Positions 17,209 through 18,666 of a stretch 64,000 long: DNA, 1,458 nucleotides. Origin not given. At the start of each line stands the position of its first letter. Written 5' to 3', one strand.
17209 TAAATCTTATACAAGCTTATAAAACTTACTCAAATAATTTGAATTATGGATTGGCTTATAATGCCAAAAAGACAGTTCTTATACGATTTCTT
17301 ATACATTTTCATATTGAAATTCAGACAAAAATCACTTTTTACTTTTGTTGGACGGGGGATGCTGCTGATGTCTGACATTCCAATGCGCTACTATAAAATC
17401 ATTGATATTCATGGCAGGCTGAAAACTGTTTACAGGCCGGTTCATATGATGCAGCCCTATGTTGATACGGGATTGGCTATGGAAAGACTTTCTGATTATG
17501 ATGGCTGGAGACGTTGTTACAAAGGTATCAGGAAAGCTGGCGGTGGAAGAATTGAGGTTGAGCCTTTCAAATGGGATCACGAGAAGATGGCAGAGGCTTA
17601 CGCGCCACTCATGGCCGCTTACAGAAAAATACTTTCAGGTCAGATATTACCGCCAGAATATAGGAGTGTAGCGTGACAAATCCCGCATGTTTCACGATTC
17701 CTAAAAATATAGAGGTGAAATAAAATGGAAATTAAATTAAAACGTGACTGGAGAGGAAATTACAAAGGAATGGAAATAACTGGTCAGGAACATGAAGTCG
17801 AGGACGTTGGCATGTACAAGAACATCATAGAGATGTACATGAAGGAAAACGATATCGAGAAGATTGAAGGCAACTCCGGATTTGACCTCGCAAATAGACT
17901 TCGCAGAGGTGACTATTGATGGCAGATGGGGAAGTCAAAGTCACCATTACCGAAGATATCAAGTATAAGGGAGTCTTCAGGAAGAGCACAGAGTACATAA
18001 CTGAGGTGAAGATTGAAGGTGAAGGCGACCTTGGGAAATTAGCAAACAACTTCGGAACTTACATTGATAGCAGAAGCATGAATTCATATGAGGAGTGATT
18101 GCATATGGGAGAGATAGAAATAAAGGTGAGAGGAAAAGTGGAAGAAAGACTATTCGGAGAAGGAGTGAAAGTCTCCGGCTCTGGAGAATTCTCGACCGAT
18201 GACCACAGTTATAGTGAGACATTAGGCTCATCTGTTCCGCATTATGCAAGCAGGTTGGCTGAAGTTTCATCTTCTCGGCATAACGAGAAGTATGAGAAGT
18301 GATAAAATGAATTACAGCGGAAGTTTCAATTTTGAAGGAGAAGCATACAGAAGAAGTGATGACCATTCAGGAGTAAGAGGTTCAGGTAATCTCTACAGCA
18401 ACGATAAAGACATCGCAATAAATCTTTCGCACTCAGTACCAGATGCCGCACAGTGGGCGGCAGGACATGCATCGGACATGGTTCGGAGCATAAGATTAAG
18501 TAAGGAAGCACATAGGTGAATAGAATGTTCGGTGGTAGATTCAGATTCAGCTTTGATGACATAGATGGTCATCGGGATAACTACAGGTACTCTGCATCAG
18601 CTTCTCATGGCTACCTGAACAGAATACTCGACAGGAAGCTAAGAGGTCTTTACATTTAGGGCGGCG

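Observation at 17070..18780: AT-rich island with five tandem, individually SD-led, paralogous mini-protein genes of unknown family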

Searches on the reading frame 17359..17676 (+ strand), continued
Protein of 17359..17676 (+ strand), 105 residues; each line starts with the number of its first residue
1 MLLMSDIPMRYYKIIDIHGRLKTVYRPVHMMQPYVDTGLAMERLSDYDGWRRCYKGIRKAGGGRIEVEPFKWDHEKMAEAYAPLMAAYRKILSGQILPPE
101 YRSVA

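Call 86: fold_search(model_id=the predicted structure, library=viral)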
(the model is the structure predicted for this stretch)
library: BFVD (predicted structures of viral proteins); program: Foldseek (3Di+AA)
matches with E <= 10: 684; with E <= 0.001: 0
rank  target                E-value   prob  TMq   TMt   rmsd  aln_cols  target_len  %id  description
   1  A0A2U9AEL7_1          2.4e-01  0.08  0.17  0.03  15.0       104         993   12  p227 protein [Sweet potato chlorotic stunt virus]
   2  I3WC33                3.6e-01  0.09  0.20  0.07  17.6       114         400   11  ORF1a (Fragment) [Blackberry yellow vein-associated virus]
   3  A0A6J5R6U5            6.0e-01  0.09  0.22  0.15  12.7        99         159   16  HNHc domain containing protein [uncultured Caudovirales phage]
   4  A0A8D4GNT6            6.0e-01  0.08  0.19  0.18  14.8       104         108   12  (no name in the UniProt tables at hand)
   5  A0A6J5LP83            6.4e-01  0.07  0.21  0.22  20.8       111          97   12  Uncharacterized protein [uncultured Caudovirales phage]
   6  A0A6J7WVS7            6.8e-01  0.10  0.27  0.29  19.2        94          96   15  Uncharacterized protein [uncultured Caudovirales phage]
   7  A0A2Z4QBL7            7.7e-01  0.47  0.28  0.38   3.3        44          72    9  (no name in the UniProt tables at hand)
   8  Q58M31                7.7e-01  0.12  0.23  0.25   7.4        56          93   16  Uncharacterized protein [Prochlorococcus phage P-SSM2]
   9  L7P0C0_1              7.7e-01  0.03  0.14  0.04  15.1       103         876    9  Polyprotein (Fragment) [Cordyline virus 4]
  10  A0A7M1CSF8            8.2e-01  0.21  0.26  0.26   3.3        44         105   16  (no name in the UniProt tables at hand)
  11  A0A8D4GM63            8.2e-01  0.13  0.21  0.17   5.6        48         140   12  (no name in the UniProt tables at hand)
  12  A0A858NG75            8.2e-01  0.06  0.19  0.16  24.6       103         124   12  (no name in the UniProt tables at hand)
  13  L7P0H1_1              8.2e-01  0.02  0.14  0.03  16.0       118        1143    9  Polyprotein (Fragment) [Cordyline virus 3]
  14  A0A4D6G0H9            8.8e-01  0.04  0.16  0.05  16.1       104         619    8  Polyprotein [Pineapple mealybug wilt-associated virus 1]
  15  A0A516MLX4            9.4e-01  0.30  0.27  0.13   5.3        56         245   11  (no name in the UniProt tables at hand)
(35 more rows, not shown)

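Call 105: search_protein_families(library=pfam, proteins=[L056:3285-3545:+, L056:4126-4341:+, L056:5211-5471:+, L056:5464-5730:+, L056:5816-5992:+, L056:6582-6806:+, L056:9155-9481:+, L054:1961-2596:-, L052:1001-2257:+, L058:805-1044:+], max_evalue=0.05)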
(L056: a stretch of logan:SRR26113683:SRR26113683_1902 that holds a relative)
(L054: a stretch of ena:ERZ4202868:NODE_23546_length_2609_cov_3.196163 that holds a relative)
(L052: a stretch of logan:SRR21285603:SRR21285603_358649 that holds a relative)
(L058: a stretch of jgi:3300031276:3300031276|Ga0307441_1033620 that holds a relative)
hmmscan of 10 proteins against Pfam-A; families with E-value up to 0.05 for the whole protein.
L056:3285-3545:+ (87 aa): 0 families

L056:4126-4341:+ (72 aa): 0 families

L056:5211-5471:+ (87 aa): 0 families

L056:5464-5730:+ (89 aa): 0 families

L056:5816-5992:+ (59 aa): 0 families

L056:6582-6806:+ (75 aa): 0 families

L056:9155-9481:+ (109 aa): 0 families

L054:1961-2596:- (211 aa): 0 families

L052:1001-2257:+ (419 aa): 0 families

L058:805-1044:+ (80 aa): 1 family
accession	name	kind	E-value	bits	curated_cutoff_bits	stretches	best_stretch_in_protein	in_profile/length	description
PF14947.12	HTH_45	-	0.00019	21.8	25.5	1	34-78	31-70/77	Winged helix-turn-helix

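Call 106: search_solved_structures(query=L056:2168-2911:-, max_evalue=1)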
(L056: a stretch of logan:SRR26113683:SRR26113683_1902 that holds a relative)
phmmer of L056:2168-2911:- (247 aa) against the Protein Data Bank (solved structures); distinct sequences matched with E-value up to 1: 4.
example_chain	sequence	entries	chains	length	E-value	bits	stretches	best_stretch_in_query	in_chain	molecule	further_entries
1h6h_A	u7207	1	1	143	0.24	14.3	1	134-187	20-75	NEUTROPHIL CYTOSOL FACTOR 4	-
3s84_A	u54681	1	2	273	0.27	14.2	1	135-232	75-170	Apolipoprotein A-IV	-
2dyb_A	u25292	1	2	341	0.54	13.2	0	134-187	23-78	Neutrophil cytosol factor 4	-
6pfp_A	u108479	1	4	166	0.59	13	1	146-226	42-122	Myosin-7 fused to GP7 and EB1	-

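Call 111: find_related_loci(query=L056:2168-2911:-, collection=viral_contigs, flank=10000)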
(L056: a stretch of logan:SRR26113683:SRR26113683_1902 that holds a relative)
Query L056:2168-2911:- (247 aa) in viral_contigs; peptide patterns used: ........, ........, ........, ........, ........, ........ (x = any residue, [..] = any of these).
5 stretches matched a pattern, but none encodes a relative of the query by tblastn (E <= 1e-3).

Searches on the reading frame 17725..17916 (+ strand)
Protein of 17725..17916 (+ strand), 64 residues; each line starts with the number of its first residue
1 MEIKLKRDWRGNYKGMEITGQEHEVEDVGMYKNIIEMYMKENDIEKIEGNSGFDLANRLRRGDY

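Call 7: search_protein_families(library=pfam, proteins=[window:17725-17916:+], max_evalue=10)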
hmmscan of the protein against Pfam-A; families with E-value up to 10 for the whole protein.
window:17725-17916:+ (64 aa): 2 families
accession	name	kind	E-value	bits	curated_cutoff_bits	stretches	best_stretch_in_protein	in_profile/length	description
PF24091.1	DUF7376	-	0.031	14.5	27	1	31-54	116-139/219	Family of unknown function (DUF7376)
PF25399.1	DeaD_dimer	-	0.2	12.2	23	1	23-45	22-44/67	RNA helicase DeaD dimerization domain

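Call 8: search_protein_families(library=phrogs, proteins=[window:17725-17916:+], max_evalue=1)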
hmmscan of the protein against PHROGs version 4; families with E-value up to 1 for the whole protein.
window:17725-17916:+ (64 aa): 2 families
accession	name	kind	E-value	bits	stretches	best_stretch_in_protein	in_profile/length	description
phrog_2362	-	unknown function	0.063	14.1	1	31-54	120-143/223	-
phrog_34398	-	unknown function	0.093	13.7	1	28-50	31-53/149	-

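Call 70: list_cluster_members(proteins=[window:17725-17916:+, window:17919-18095:+, window:18105-18299:+, window:18307-18516:+, window:18525-18656:+, window:18099-18299:+, window:17916-18095:+])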
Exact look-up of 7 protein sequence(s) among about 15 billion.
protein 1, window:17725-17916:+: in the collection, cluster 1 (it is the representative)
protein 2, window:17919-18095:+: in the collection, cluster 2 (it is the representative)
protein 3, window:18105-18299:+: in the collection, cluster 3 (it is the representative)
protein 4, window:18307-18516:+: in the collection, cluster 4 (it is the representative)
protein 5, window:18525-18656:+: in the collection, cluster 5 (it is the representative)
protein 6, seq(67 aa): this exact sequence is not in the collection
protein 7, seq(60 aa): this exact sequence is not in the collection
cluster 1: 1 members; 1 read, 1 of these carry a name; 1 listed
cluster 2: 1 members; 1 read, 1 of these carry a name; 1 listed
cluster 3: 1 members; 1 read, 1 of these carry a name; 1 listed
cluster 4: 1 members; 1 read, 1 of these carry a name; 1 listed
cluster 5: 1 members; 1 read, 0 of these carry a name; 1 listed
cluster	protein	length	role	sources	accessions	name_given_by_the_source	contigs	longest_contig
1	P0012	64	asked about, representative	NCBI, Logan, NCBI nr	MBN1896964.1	MAG: hypothetical protein JW789_04565 [Candidatus Aenigmarchaeota archaeon] | hypothetical protein [Candidatus Aenigmarchaeota archaeon]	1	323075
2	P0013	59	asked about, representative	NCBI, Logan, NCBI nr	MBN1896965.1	MAG: hypothetical protein JW789_04570 [Candidatus Aenigmarchaeota archaeon] | hypothetical protein [Candidatus Aenigmarchaeota archaeon]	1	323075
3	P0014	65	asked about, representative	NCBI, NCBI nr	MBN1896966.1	MAG: hypothetical protein JW789_04575 [Candidatus Aenigmarchaeota archaeon] | hypothetical protein [Candidatus Aenigmarchaeota archaeon]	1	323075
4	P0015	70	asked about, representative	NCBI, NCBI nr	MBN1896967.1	MAG: hypothetical protein JW789_04580 [Candidatus Aenigmarchaeota archaeon] | hypothetical protein [Candidatus Aenigmarchaeota archaeon]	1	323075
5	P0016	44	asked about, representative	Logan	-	-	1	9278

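Call 74: search_protein_families(library=ncbifam, proteins=[window:17725-17916:+], max_evalue=1)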
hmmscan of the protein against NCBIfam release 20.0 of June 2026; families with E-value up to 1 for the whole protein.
window:17725-17916:+ (64 aa): 0 families

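Call 75: search_protein_families(library=padloc, proteins=[window:17725-17916:+], max_evalue=1)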
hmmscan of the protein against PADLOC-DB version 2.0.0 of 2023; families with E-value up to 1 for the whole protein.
window:17725-17916:+ (64 aa): 0 families

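Call 88: find_homologous_proteins(query=A6, max_evalue=10)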
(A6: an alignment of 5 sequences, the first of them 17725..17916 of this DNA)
Query A6 (5 sequences) (64 aa, profile of the alignment): 7 proteins with E <= 10 among 17 candidates.
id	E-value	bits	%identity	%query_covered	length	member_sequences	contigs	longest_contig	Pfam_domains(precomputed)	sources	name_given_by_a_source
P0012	7.3e-21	92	100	100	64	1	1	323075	-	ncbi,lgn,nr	ncbi:MAG: hypothetical protein JW789_04565 [Candidatus Aenigmarchaeota archaeon]|nr:hypothetical pro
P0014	1.4e-19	88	-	-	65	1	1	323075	-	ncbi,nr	ncbi:MAG: hypothetical protein JW789_04575 [Candidatus Aenigmarchaeota archaeon]|nr:hypothetical pro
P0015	1.3e-12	66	-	-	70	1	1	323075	-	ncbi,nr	ncbi:MAG: hypothetical protein JW789_04580 [Candidatus Aenigmarchaeota archaeon]|nr:hypothetical pro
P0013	2.3e-9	56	39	48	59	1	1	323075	-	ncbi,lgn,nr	ncbi:MAG: hypothetical protein JW789_04570 [Candidatus Aenigmarchaeota archaeon]|nr:hypothetical pro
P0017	8.7e-7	47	-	-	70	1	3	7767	-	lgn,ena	-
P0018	4.7e-5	42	-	-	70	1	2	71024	-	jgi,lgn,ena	-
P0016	4.5e-2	32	-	-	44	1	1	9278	-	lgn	-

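Call 91: list_cluster_members(proteins=[P0017, P0018])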
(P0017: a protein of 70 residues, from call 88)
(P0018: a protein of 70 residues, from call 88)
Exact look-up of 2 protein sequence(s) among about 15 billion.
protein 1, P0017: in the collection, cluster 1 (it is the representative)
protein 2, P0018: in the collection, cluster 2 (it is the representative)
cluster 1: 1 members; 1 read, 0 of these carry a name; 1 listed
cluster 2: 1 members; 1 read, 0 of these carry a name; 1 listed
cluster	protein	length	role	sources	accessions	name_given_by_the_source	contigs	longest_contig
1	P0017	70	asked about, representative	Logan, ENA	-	-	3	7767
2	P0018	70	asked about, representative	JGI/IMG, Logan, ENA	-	-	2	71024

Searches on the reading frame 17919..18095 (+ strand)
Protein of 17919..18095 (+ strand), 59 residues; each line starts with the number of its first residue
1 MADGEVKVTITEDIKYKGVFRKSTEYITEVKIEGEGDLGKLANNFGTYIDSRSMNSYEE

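Call 7: search_protein_families(library=pfam, proteins=[window:17919-18095:+], max_evalue=10)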
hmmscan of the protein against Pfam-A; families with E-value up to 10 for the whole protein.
window:17919-18095:+ (59 aa): 1 family
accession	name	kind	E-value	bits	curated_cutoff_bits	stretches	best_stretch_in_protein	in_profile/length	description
PF14438.12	SM-ATX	-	0.16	12.7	29.8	1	5-25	15-35/81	Ataxin 2 SM domain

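Call 8: search_protein_families(library=phrogs, proteins=[window:17919-18095:+], max_evalue=1)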
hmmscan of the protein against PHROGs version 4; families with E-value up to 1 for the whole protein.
window:17919-18095:+ (59 aa): 2 families
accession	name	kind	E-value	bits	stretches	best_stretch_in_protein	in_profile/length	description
phrog_30402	-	unknown function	0.036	15.3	1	3-48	33-78/90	-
phrog_33930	-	unknown function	0.16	13.2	1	15-32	4-21/53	-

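Call 74: search_protein_families(library=ncbifam, proteins=[window:17919-18095:+], max_evalue=1)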
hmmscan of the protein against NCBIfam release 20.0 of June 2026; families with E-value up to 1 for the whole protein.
window:17919-18095:+ (59 aa): 0 families

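Call 75: search_protein_families(library=padloc, proteins=[window:17919-18095:+], max_evalue=1)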
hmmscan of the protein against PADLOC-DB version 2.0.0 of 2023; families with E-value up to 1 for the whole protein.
window:17919-18095:+ (59 aa): 0 families

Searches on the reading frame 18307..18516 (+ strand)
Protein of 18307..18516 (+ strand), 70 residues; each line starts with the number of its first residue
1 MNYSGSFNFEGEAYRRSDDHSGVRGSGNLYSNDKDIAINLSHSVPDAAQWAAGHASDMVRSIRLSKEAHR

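Call 7: search_protein_families(library=pfam, proteins=[window:18307-18516:+], max_evalue=10)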
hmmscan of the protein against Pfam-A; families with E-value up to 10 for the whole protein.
window:18307-18516:+ (70 aa): 0 families

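Call 8: search_protein_families(library=phrogs, proteins=[window:18307-18516:+], max_evalue=1)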
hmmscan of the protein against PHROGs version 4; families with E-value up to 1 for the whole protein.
window:18307-18516:+ (70 aa): 1 family
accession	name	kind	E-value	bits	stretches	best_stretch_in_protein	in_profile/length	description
phrog_16093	-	unknown function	0.16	11.8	1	33-68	249-284/519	-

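Call 74: search_protein_families(library=ncbifam, proteins=[window:18307-18516:+], max_evalue=1)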
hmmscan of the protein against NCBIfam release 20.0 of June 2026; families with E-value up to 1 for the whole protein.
window:18307-18516:+ (70 aa): 0 families

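Call 75: search_protein_families(library=padloc, proteins=[window:18307-18516:+], max_evalue=1)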
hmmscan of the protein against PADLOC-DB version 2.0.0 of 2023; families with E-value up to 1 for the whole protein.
window:18307-18516:+ (70 aa): 0 families

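Call 92: find_related_loci(query=A7, collection=viral_contigs, flank=10000)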
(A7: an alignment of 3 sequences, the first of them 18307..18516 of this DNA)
Query A7 (70 aa) in viral_contigs; peptide patterns used: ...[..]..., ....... (x = any residue, [..] = any of these).
180 stretches matched a pattern, but none encodes a relative of the query by tblastn (E <= 1e-3).

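Call 103: predict_structure(alignment_id=A8)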
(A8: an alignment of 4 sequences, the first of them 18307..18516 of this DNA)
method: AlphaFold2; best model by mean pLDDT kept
length: 70 residues; sequences in the alignment: 4
mean_pLDDT: 54.4   pTM: 0.26
mean pLDDT of the five models: 54.4, 51.8, 51.3, 47.0, 44.5
residues with pLDDT >= 90: 0; 70-90: 0; 50-70: 57; < 50: 13
segments of 3 or more residues with pLDDT < 50: 35-42
pLDDT, mean of each block of 10 residues (from residue 1): 56 54 59 50 53 56 54
secondary structure, 60 per line:
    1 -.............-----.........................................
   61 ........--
elements in order: E2-14 E20-32 H33-68
